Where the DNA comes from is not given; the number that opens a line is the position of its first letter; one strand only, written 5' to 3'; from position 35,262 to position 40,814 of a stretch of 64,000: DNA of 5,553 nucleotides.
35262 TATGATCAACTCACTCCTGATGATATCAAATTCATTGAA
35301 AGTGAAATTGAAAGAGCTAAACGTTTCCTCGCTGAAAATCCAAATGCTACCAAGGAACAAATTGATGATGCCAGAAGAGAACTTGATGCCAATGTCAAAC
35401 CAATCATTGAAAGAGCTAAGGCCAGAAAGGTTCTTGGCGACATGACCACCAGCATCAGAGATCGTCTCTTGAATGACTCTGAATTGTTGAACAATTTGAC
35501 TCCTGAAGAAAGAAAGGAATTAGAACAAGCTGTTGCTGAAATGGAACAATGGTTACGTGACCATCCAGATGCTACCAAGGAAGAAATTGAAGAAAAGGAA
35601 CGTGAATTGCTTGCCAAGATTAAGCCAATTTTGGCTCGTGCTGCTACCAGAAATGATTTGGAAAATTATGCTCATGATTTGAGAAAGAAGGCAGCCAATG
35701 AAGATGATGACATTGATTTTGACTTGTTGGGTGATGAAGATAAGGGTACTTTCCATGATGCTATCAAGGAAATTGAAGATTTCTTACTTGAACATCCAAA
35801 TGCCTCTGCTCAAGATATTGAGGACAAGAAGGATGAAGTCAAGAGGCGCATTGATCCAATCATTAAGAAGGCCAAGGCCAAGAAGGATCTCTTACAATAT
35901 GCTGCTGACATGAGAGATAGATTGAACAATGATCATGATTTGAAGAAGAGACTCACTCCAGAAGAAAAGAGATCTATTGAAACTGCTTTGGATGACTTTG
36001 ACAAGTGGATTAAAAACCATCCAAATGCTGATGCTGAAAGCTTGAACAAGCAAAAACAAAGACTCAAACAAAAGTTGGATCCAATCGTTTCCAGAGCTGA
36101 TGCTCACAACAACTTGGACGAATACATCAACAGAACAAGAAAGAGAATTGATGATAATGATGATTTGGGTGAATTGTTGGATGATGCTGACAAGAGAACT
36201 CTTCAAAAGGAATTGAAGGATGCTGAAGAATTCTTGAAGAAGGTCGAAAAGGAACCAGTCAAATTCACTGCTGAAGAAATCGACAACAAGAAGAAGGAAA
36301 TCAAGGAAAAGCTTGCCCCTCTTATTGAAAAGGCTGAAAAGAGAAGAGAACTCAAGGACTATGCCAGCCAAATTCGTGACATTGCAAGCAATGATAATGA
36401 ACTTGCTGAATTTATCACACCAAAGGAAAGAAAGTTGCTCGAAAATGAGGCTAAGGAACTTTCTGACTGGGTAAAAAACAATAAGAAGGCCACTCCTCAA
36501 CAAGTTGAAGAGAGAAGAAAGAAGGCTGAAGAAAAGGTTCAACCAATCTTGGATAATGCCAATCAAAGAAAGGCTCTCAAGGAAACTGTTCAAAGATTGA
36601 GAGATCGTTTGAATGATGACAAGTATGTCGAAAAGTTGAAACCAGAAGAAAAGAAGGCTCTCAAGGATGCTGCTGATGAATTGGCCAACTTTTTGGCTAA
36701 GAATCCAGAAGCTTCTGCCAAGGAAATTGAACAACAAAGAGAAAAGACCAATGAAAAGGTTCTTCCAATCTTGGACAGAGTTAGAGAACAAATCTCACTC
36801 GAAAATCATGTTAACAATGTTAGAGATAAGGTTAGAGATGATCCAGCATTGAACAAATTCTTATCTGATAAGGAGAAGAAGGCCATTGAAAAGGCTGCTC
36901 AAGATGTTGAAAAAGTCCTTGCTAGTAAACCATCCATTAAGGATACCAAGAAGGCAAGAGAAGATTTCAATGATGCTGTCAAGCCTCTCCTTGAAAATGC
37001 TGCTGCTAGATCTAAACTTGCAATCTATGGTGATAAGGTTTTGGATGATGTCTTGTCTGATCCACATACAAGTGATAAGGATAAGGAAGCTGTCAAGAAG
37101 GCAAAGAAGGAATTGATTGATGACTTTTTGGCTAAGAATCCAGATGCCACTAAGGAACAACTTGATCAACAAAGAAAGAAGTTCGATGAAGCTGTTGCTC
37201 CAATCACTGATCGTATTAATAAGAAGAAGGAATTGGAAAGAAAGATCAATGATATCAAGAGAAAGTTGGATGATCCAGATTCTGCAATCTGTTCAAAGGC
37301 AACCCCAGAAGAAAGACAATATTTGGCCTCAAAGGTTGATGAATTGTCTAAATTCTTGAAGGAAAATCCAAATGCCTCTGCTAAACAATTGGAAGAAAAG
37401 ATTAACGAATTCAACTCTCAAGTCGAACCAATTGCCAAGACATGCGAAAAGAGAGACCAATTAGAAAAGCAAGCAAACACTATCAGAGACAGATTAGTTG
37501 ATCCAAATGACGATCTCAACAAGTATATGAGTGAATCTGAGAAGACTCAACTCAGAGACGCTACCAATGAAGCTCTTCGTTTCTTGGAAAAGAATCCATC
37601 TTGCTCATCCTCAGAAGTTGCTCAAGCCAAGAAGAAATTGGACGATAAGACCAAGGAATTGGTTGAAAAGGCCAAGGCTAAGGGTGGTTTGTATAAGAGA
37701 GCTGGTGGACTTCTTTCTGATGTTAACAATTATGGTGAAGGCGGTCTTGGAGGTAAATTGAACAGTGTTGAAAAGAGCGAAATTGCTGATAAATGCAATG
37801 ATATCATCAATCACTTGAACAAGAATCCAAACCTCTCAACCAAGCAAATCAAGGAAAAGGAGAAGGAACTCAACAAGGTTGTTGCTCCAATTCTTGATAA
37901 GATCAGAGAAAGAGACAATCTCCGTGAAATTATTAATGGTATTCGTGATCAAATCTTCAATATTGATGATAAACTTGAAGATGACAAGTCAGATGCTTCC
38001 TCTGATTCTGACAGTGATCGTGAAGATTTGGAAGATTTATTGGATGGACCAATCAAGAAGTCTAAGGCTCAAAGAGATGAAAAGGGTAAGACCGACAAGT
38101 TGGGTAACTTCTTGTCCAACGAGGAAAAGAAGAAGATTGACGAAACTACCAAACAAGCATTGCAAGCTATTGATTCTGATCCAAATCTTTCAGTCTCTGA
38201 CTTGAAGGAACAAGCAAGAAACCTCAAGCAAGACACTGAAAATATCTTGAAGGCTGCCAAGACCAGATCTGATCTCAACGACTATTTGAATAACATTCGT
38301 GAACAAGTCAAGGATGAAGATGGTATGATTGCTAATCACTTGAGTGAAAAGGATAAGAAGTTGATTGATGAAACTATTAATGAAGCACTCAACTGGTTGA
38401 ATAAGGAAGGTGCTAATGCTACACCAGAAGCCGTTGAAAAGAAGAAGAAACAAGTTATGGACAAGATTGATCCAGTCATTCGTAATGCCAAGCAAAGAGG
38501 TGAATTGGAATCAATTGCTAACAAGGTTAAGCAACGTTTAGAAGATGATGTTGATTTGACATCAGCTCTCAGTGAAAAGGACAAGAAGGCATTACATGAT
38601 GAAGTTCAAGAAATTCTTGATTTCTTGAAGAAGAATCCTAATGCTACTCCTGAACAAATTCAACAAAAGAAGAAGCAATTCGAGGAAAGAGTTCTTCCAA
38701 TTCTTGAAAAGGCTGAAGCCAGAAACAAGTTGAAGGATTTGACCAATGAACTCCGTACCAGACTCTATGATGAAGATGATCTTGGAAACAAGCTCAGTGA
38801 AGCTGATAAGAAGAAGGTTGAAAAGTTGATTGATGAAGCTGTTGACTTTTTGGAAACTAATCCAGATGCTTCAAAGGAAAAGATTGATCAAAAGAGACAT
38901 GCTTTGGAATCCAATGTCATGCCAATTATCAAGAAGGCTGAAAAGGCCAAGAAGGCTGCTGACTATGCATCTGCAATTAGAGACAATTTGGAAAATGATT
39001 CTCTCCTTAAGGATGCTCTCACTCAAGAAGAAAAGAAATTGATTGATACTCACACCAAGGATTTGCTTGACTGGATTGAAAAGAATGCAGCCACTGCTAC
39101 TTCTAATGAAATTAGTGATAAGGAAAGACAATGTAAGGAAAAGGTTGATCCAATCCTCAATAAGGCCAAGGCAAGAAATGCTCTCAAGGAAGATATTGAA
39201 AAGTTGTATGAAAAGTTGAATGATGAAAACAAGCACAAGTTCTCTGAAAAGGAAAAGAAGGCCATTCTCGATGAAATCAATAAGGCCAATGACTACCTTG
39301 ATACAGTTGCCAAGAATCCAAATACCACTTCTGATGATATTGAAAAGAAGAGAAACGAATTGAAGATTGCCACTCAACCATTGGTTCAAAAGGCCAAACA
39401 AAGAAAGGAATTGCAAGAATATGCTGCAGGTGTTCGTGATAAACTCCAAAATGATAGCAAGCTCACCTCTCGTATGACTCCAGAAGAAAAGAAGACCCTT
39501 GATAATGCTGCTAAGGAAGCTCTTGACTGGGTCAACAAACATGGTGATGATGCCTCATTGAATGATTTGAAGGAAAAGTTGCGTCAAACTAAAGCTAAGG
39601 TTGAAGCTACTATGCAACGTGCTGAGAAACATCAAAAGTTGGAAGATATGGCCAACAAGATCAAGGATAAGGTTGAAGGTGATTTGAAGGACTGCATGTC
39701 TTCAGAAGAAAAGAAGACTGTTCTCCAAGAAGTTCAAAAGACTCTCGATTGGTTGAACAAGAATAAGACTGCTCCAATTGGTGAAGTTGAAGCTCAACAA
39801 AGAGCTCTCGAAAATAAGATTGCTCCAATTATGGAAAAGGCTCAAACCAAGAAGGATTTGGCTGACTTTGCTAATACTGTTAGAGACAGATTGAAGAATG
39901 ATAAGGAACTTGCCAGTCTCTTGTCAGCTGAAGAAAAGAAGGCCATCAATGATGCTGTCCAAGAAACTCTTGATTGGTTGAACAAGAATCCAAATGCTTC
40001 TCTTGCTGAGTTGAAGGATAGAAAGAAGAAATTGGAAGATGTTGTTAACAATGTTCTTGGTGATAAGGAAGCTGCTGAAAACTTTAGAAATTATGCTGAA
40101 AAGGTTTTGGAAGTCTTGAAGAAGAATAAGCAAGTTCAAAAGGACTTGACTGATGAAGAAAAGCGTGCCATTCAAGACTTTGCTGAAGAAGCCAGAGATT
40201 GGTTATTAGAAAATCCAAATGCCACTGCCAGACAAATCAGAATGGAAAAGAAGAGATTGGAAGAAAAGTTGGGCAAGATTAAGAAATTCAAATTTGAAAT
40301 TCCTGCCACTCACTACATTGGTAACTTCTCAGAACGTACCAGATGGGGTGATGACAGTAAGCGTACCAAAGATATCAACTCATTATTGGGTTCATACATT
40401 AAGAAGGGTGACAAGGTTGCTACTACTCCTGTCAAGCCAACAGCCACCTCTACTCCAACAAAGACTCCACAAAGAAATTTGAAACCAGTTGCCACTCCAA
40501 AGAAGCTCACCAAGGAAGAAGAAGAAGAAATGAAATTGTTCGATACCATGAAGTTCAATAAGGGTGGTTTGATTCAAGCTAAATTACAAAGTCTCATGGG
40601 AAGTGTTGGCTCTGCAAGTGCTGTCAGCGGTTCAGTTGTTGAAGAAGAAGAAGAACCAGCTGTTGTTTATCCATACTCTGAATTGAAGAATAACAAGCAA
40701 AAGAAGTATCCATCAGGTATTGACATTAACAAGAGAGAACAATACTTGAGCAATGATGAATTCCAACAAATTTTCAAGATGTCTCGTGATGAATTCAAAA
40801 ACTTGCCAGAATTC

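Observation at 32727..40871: Giant protein with armadillo repeats, a charged helix, ~22 Hsp70-lid-like repeats and a villin headpiece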

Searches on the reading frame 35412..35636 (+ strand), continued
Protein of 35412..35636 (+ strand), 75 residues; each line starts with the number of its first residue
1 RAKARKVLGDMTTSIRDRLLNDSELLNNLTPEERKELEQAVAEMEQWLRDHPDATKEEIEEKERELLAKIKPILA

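Call 29: list_cluster_members(proteins=[P0042, P0048, P0033, P0022, P0014, P0015, P0017, P0032, P0052, P0056])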
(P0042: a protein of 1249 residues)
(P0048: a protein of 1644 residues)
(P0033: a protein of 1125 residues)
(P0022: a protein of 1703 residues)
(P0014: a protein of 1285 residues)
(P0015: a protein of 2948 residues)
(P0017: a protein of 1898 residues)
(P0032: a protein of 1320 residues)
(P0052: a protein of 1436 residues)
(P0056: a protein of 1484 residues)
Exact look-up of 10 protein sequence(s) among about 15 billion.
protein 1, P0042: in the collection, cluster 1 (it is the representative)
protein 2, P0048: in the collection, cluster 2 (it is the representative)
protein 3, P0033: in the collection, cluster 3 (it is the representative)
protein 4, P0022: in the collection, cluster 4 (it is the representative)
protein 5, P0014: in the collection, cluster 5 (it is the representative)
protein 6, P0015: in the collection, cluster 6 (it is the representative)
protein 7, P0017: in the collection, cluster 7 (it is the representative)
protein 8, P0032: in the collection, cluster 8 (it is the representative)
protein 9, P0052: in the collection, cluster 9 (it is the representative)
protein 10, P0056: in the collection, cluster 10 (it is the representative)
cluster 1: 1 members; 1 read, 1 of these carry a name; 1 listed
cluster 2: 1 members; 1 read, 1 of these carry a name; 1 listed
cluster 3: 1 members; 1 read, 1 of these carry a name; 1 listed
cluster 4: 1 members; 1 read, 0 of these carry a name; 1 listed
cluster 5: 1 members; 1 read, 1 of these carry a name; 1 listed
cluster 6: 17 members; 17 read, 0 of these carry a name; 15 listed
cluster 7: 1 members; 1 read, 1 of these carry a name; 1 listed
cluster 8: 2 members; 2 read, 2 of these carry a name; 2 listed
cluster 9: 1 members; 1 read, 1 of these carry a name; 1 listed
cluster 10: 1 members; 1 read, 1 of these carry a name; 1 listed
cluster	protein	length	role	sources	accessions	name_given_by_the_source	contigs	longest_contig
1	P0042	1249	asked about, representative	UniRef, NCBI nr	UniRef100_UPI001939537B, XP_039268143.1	heat shock 70 kDa protein 4L-like n=1 Tax=Styela clava TaxID=7725 RepID=UPI001939537B | heat shock 70 kDa protein 4L-like [Styela clava]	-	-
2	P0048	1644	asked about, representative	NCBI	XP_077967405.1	uncharacterized protein LOC120343430 isoform X5 [Styela clava]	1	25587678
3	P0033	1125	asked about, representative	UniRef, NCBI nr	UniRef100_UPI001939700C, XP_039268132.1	chromosome partition protein Smc-like n=1 Tax=Styela clava TaxID=7725 RepID=UPI001939700C | chromosome partition protein Smc-like [Styela clava]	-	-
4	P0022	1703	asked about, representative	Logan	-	-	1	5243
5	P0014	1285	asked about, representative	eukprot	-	gene2943-4953_t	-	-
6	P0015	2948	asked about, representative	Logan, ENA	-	-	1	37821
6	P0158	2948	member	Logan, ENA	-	-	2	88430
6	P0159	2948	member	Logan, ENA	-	-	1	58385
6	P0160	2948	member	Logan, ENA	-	-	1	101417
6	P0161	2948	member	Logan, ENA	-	-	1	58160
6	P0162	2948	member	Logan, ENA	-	-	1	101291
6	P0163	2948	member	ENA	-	-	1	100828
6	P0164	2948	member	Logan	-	-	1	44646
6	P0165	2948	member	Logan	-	-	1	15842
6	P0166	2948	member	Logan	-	-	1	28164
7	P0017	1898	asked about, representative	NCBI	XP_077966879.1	uncharacterized protein LOC120343202 [Styela clava]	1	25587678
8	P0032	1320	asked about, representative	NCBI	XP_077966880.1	uncharacterized protein LOC144420915 [Styela clava]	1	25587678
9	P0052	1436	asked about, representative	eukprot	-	gene3108-5278_t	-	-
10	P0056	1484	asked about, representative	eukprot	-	TRINITY_DN4111_c0_g1_i1.p1 TRINITY_DN4111_c0_g1~~TRINITY_DN4111_c0_g1_i1.p1 ORF ...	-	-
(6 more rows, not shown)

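Call 48: find_encoding_contigs(protein=P0022, flank=3000, max_places=2)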
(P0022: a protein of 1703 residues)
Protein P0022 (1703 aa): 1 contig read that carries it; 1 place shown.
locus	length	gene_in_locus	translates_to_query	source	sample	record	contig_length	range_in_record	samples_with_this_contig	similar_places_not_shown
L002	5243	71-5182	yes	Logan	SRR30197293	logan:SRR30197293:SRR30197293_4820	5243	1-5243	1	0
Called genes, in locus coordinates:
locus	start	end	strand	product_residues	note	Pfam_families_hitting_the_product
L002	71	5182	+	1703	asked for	PF00307:CH, PF01467:CTP_transf_like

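Call 49: find_encoding_contigs(protein=P0015, flank=8000, max_places=2)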
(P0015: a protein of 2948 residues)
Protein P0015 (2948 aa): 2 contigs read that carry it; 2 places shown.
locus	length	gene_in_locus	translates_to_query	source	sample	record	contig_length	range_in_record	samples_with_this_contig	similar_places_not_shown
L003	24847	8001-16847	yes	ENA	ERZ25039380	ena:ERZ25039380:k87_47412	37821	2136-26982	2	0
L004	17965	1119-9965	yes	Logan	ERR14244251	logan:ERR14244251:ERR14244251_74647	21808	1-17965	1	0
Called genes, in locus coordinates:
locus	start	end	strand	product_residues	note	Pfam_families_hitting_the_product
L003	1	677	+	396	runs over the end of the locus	PF04577:Glyco_transf_61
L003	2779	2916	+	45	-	-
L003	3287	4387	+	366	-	-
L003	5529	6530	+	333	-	-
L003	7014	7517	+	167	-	-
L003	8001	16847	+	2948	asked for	-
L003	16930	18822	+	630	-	-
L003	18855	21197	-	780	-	-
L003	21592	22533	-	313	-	PF03095:PTPA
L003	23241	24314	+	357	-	PF00704:Glyco_hydro_18 (weak)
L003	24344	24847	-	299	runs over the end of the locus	-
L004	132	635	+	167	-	-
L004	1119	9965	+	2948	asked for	-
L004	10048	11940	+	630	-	-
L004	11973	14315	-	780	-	-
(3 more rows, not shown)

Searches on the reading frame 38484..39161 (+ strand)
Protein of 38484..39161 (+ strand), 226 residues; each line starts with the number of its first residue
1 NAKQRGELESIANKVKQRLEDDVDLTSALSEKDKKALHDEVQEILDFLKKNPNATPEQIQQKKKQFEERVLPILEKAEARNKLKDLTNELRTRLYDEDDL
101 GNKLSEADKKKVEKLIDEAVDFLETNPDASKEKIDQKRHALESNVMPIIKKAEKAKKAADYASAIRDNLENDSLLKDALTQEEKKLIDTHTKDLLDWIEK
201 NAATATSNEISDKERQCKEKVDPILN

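Call 30: predict_structure(alignment_id=A3)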
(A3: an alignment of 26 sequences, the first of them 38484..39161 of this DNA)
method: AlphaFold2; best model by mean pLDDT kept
length: 226 residues; sequences in the alignment: 26
mean_pLDDT: 94.8   pTM: 0.82
mean pLDDT of the five models: 94.8, 94.5, 94.3, 93.7, 93.3
residues with pLDDT >= 90: 210; 70-90: 16; 50-70: 0; < 50: 0
segments of 3 or more residues with pLDDT < 50: none
pLDDT, mean of each block of 10 residues (from residue 1): 93 96 93 96 97 95 97 96 96 88 89 97 95 98 95 95 95 94 96 96 93 98 94
secondary structure, 60 per line:
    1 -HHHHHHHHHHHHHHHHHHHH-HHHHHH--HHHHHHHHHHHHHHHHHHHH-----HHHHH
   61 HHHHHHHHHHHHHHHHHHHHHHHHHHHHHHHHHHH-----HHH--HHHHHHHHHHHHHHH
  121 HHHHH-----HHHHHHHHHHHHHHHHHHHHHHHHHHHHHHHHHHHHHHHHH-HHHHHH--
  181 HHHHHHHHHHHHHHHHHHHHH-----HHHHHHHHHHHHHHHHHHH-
elements in order: H2-21 H23-28 H31-50 H56-95 H106-125 H131-171 H173-178 H181-201 H207-225

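Call 78: find_homologous_proteins(query=A3, max_evalue=1e-8)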
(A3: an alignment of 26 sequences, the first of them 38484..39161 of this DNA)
Query A3 (26 sequences) (226 aa, profile of the alignment): 8 proteins with E <= 1e-8 among 8000 candidates.
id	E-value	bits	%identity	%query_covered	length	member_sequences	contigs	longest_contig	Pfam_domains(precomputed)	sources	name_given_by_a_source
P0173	1.8e-74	268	34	87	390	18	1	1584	PF22621.3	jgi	-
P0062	3.3e-27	113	31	69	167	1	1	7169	-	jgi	-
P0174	1.8e-9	55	35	35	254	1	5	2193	PF00012.27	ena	-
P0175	5.7e-9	54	35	35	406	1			PF00012.27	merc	-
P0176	5.9e-9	54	34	35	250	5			PF00012.27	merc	-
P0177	8.5e-9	53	28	36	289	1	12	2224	PF00012.27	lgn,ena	-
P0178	9.1e-9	53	28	36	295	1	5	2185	PF00012.27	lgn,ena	-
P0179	9.1e-9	53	28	36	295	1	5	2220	PF00012.27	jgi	jgi:heat shock protein 5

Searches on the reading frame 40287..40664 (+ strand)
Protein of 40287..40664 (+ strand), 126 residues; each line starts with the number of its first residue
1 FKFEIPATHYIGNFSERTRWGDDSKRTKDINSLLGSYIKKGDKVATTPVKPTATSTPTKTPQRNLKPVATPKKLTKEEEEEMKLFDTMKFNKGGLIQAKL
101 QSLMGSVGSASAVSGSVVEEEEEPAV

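Call 69: search_solved_structures(query=window:40287-40664:+, max_evalue=10, show_alignments=3)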
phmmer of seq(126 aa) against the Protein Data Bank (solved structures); distinct sequences matched with E-value up to 10: 4.
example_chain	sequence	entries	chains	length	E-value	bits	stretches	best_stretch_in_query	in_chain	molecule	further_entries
5khu_F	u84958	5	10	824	0.2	15.3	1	27-86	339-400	Cell division cycle protein 27 homolog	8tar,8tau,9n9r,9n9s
5a31_F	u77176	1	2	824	0.33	14.5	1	24-86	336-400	ANAPHASE-PROMOTING COMPLEX SUBUNIT 3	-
5g04_F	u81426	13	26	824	0.33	14.5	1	24-86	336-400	CELL DIVISION CYCLE PROTEIN 27 HOMOLOG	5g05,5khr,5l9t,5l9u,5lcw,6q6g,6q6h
4ui9_F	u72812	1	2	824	0.33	14.5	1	24-99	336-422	CELL DIVISION CYCLE PROTEIN 27 HOMOLOG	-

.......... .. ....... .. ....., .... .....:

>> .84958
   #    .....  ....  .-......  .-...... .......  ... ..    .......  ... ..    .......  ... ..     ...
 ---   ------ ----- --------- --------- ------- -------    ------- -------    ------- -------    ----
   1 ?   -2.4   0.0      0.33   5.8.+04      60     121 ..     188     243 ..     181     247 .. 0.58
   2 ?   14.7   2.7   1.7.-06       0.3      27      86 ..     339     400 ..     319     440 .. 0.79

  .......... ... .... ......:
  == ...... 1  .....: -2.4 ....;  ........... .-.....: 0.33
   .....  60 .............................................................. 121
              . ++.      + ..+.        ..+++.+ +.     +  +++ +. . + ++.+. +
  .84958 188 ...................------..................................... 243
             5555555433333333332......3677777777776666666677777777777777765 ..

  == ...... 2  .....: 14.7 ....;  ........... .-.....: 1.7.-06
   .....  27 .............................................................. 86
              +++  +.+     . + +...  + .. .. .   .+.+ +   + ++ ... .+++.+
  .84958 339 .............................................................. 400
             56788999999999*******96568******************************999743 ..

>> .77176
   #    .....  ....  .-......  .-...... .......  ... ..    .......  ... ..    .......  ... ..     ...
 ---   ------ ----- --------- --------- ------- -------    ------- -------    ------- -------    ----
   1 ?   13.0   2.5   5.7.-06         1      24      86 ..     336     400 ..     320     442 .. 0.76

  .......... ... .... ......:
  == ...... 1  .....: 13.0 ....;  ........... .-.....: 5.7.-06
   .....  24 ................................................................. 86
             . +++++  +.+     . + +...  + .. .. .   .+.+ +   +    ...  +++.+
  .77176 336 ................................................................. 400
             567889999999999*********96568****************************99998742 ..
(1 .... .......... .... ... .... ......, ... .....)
